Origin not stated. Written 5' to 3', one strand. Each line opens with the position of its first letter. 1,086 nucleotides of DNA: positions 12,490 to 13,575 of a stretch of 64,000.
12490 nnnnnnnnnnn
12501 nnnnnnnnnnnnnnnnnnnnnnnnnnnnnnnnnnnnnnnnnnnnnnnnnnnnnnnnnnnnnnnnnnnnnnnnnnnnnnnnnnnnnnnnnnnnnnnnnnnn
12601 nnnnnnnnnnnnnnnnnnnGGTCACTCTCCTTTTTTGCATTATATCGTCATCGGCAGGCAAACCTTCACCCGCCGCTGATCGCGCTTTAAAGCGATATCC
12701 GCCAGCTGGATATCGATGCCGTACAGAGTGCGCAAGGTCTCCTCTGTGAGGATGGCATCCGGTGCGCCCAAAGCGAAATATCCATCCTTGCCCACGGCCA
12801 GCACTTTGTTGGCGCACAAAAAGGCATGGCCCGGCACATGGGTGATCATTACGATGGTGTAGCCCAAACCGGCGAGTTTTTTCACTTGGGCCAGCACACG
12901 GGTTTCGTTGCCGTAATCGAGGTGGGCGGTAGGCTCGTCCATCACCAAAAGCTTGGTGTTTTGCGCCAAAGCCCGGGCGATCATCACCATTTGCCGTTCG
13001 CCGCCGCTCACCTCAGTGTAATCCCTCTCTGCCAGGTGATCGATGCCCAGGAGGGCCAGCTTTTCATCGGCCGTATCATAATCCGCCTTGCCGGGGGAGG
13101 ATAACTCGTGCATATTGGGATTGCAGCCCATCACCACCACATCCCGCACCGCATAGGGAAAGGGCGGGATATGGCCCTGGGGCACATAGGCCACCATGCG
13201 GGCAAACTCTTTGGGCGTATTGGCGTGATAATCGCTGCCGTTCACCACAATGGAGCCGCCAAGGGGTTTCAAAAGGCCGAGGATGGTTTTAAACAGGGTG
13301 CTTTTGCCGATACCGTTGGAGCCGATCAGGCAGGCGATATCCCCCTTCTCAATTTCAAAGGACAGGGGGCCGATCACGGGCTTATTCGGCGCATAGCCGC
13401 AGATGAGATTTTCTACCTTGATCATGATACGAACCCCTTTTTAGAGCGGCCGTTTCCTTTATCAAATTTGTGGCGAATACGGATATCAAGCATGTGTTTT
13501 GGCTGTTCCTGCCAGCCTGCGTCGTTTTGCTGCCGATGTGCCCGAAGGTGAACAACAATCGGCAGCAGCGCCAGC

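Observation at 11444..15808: MoeA-like + DUF364 operon facing a permease-less FecE/FecB-type ABC pair: candidate uncharacterised metal or metal-chelate handling system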

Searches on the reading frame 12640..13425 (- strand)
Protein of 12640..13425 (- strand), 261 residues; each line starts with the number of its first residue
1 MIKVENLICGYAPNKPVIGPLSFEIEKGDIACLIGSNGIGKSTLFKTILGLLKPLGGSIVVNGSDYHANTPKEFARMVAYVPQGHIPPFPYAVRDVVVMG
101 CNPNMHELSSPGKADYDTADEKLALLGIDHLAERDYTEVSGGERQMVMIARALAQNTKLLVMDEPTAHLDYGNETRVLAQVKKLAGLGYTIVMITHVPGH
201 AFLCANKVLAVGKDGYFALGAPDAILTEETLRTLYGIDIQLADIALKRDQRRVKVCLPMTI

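Call 3: search_protein_families(library=pfam, proteins=[window:12640-13425:-], max_evalue=0.01)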
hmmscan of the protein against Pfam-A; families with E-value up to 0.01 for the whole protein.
window:12640-13425:- (261 aa): 6 families
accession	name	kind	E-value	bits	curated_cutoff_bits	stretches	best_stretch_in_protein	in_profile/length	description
PF00005.33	ABC_tran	-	5.1e-30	105.3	25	1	20-167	3-137/137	ABC transporter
PF13304.12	AAA_21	-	8.6e-10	39.6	27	2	30-52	1-23/304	AAA domain, putative AbiEii toxin, Type IV TA system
PF02463.25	SMC_N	-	2e-06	27.8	40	1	30-186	26-188/220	RecF/RecN/SMC N terminal domain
PF13175.12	AAA_15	-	0.0022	18.1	32.1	0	29-53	23-48/374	AAA ATPase domain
PF13555.12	AAA_29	-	0.004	17.3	27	1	23-56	17-50/61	P-loop containing region of AAA domain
PF03193.22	RsgA_GTPase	-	0.0075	16.5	30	0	24-50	103-128/174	RsgA GTPase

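Call 4: search_protein_families(library=ncbifam, proteins=[window:12640-13425:-], max_evalue=0.01)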
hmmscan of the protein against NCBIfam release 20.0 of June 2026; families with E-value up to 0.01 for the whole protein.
window:12640-13425:- (261 aa): 192 families (the best 25 are shown)
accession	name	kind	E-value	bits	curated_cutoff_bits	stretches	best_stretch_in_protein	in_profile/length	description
NF007082.0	PRK09536.1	equivalog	3e-49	168.2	537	1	1-237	3-238/402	corrinoid ABC transporter ATPase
TIGR03873.1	F420-0_ABC_ATP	hypoth_equivalog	4.2e-49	167.1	372.4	1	16-242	15-241/256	putative F420-0 ABC transporter ATP-binding protein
NF010068.0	PRK13548.1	equivalog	2.7e-48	164.3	261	1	1-242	5-247/261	heme ABC transporter ATP-binding protein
NF008409.0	PRK11231.1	equivalog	1.8e-45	155.3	375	1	1-242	2-242/255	Fe(3+) dicitrate ABC transporter ATP-binding protein FecE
NF007863.0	PRK10575.1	equivalog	1.3e-38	132.8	433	1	12-239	21-249/265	Fe3+-hydroxamate ABC transporter ATP-binding protein FhuC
TIGR03771.1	anch_rpt_ABC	equivalog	9.6e-38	130.1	268.8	1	23-237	1-211/223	anchored repeat-type ABC transporter ATP-binding subunit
NF040873.1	AztA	equivalog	1.4e-37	129.1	220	1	14-200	4-181/191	zinc ABC transporter ATP-binding protein AztA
TIGR02857.1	CydD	equivalog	3.6e-36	125.2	435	1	2-203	322-522/529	thiol reductant ABC exporter subunit CydD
NF053840.1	MnTportMntADein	equivalog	3.6e-36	124.9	400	1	1-232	1-226/240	manganese ABC transporter ATP-binding protein MntA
NF052485.1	sider_ATP_EitC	equivalog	4.5e-36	124.5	485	1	8-240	8-237/251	siderophore ABC transporter ATP-binding protein EitC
TIGR04520.1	ECF_ATPase_1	equivalog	4.7e-33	114.8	315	1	2-239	1-237/269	energy-coupling factor transporter ATPase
NF011630.0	PRK15056.1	equivalog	9.3e-33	113.6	393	1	2-234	7-237/274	manganese/iron ABC transporter ATP-binding protein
NF007606.0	PRK10253.1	equivalog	1.4e-32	113.1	497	1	3-243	9-249/266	iron-enterobactin ABC transporter ATP-binding protein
NF010067.0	PRK13547.1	equivalog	1.4e-32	113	374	1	15-244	14-261/272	heme ABC transporter ATP-binding protein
TIGR03375.1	type_I_sec_LssB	subfamily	5e-32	111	693.1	1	14-225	479-688/696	type I secretion system permease/ATPase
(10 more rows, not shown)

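Call 25: find_encoding_contigs(protein=window:12640-13425:-, flank=10000, max_places=6)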
Protein window:12640-13425:- (261 aa): 6 contigs read that carry it; 5 places shown.
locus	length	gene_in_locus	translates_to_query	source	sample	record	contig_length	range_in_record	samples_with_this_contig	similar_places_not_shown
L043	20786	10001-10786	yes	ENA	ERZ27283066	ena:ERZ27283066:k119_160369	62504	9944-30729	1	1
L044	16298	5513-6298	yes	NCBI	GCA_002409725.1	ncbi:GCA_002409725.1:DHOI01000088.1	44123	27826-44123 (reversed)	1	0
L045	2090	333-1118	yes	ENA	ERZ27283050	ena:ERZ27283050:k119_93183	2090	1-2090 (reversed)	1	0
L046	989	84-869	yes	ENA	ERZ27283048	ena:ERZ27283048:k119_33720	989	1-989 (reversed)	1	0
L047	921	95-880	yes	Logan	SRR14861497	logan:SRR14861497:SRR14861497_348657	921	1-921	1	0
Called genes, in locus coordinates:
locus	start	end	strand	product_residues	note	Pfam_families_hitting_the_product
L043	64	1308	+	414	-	PF06134:RhaA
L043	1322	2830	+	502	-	PF00005:ABC_tran, PF13304:AAA_21 (faint), PF00005:ABC_tran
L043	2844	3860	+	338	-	PF02653:BPD_transp_2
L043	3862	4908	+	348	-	PF02653:BPD_transp_2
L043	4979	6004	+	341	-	PF13407:Peripla_BP_4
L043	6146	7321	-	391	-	PF00390:malic, PF03949:Malic_M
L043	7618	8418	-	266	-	PF13938:DUF4213, PF04016:DUF364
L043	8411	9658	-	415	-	PF03453:MoeA_N, PF00994:MoCF_biosynth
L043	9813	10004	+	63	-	-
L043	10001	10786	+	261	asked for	PF00005:ABC_tran, PF02463:SMC_N (faint), PF13304:AAA_21 (faint)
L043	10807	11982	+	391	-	PF01497:Peripla_BP_2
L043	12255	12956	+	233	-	PF13847:Methyltransf_31 (weak), PF08241:Methyltransf_11 (weak), PF13649:Methyltransf_25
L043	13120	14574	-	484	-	PF02386:TrkH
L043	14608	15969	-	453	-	PF02254:TrkA_N, PF13241:NAD_binding_7 (faint), PF13478:XdhC_C (faint), PF02080:TrkA_C, PF02254:TrkA_N, PF02080:TrkA_C (weak)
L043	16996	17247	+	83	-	PF04226:Transgly_assoc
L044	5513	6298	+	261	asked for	PF00005:ABC_tran, PF02463:SMC_N (faint), PF13304:AAA_21 (faint)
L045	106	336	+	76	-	-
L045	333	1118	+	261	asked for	PF00005:ABC_tran, PF02463:SMC_N (faint), PF13304:AAA_21 (faint)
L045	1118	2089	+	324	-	?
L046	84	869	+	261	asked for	PF00005:ABC_tran, PF02463:SMC_N (faint), PF13304:AAA_21 (faint)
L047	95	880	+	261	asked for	PF00005:ABC_tran, PF02463:SMC_N (faint), PF13304:AAA_21 (faint)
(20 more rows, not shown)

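Call 52: search_solved_structures(query=window:12640-13425:-, max_evalue=1e-30)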
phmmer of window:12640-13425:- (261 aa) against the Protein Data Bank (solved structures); distinct sequences matched with E-value up to 1e-30: 6.
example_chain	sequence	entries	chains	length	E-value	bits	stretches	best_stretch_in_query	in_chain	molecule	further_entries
2nq2_C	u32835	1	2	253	9.3e-42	146.3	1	2-237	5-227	Hypothetical ABC transporter ATP-binding protein HI1470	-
4f4c_A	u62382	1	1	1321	3.9e-35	124.6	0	13-198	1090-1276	Multidrug resistance protein pgp-1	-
7lb8_U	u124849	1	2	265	1.6e-34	122.6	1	12-239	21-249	Iron(3+)-hydroxamate import ATP-binding protein FhuC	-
9nfi_A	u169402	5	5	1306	3.1e-32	115.1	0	12-197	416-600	Permeability Glycoprotein (P-gp)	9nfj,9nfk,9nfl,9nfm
7niu_A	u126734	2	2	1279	5.3e-32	114.4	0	14-197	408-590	Isoform 2 of Phosphatidylcholine translocator ABCB4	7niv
6s7p_A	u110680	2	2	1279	3.6e-31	111.6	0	14-197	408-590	Phosphatidylcholine translocator ABCB4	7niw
